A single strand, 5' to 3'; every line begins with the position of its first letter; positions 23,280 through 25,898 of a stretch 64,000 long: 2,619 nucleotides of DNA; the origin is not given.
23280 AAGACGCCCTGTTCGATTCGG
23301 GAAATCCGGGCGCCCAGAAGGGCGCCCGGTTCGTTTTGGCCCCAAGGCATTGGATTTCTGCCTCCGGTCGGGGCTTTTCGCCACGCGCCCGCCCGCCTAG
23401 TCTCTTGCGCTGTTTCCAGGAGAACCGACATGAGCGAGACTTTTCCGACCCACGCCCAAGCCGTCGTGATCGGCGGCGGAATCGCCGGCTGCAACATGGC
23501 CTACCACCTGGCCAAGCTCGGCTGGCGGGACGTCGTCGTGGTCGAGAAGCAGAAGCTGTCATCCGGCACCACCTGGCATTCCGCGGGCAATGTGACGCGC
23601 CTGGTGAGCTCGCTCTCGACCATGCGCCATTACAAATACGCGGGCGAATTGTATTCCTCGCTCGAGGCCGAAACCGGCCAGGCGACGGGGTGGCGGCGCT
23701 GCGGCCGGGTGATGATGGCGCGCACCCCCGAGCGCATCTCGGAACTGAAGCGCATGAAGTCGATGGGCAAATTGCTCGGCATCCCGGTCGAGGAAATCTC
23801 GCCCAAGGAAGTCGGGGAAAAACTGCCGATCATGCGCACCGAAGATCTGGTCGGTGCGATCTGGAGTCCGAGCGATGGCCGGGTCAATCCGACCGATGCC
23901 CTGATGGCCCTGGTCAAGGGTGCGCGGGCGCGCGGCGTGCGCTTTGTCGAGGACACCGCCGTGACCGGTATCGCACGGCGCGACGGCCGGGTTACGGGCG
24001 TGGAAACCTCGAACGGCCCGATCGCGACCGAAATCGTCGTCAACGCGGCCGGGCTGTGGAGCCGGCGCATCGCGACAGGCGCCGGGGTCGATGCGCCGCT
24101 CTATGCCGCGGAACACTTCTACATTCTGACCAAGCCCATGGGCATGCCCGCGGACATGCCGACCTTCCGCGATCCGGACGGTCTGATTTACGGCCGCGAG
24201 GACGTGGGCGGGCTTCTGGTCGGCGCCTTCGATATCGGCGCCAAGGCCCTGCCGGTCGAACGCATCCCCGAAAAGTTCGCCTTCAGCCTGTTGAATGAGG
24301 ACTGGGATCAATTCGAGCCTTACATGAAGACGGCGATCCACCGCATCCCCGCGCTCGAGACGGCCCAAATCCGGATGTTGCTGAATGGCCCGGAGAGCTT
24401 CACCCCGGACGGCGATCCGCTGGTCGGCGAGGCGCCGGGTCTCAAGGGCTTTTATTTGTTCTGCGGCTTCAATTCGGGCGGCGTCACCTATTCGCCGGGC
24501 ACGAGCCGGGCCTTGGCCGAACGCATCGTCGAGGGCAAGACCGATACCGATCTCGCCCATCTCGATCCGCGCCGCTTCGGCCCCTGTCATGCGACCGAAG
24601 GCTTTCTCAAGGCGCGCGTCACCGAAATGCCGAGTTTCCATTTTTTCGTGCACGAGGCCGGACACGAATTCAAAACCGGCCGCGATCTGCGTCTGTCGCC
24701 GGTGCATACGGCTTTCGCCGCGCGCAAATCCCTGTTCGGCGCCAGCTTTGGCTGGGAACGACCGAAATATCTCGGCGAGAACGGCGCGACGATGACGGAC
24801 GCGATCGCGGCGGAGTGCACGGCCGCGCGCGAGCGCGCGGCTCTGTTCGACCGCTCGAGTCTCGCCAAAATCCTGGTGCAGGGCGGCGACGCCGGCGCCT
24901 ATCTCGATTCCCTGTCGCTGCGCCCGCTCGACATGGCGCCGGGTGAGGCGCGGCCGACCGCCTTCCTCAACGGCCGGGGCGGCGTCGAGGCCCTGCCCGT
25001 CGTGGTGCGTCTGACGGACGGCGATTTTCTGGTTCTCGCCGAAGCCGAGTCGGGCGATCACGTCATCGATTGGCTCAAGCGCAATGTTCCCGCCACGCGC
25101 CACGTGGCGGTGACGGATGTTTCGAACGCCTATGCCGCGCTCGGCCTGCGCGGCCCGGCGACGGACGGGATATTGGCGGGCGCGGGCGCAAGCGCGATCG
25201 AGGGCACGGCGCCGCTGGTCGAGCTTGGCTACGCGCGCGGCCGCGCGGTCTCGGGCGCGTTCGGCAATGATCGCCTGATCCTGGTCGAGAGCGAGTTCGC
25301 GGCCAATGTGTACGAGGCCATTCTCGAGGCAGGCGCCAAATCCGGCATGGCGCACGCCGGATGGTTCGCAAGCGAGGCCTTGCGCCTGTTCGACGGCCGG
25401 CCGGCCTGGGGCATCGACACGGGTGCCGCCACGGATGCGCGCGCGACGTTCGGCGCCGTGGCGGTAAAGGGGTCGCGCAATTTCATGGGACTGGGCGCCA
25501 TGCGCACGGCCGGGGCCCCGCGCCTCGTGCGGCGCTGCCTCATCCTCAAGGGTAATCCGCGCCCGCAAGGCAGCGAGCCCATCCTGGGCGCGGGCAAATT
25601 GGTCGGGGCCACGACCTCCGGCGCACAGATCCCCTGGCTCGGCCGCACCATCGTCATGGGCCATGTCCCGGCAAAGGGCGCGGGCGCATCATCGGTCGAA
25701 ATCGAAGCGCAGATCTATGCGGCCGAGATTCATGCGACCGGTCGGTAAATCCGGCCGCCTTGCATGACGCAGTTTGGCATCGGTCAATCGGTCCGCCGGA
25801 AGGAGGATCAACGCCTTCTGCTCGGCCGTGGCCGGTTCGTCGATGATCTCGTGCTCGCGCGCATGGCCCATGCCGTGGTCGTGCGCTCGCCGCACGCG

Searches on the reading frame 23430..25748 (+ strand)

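Call 50: search_protein_families(library=pfam, proteins=[window:23430-25748:+], max_evalue=0.001)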
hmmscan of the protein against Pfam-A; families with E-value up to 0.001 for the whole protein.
window:23430-25748:+ (772 aa): 11 families
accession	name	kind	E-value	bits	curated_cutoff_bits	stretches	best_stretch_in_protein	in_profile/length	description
PF01266.30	DAO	-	1.1e-73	249.3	27.9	1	11-365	2-353/353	FAD dependent oxidoreductase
PF01571.26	GCV_T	-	4.4e-37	128.1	25.6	1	429-668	5-245/255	Aminomethyltransferase folate-binding domain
PF16350.10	FAO_M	-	4.9e-12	46.3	27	1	368-423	1-56/56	FAD dependent oxidoreductase central domain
PF00890.30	FAD_binding_2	-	6.3e-12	45.8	20.4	1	11-195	2-182/414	FAD binding domain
PF08669.17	GCV_T_C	-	1.2e-06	28.8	25.9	1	703-767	5-73/80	Glycine cleavage T-protein C-terminal barrel domain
PF00070.33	Pyr_redox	-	4e-06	27.7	22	0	11-41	2-31/82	Pyridine nucleotide-disulphide oxidoreductase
PF13738.12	Pyr_redox_3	-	4.5e-06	26.6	30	1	12-44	1-33/305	Pyridine nucleotide-disulphide oxidoreductase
PF07992.20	Pyr_redox_2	-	1.1e-05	25.5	26.1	0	11-40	3-173/291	Pyridine nucleotide-disulphide oxidoreductase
PF13450.12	NAD_binding_8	-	2.1e-05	25.1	21.9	1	13-50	1-39/68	NAD(P)-binding Rossmann-like domain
PF03486.20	HI0933_like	-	0.00047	20.1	50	0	10-42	2-33/244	HI0933-like protein Rossmann domain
PF04820.20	Trp_halogenase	-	0.0006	19.2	21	0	161-215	164-219/458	Tryptophan halogenase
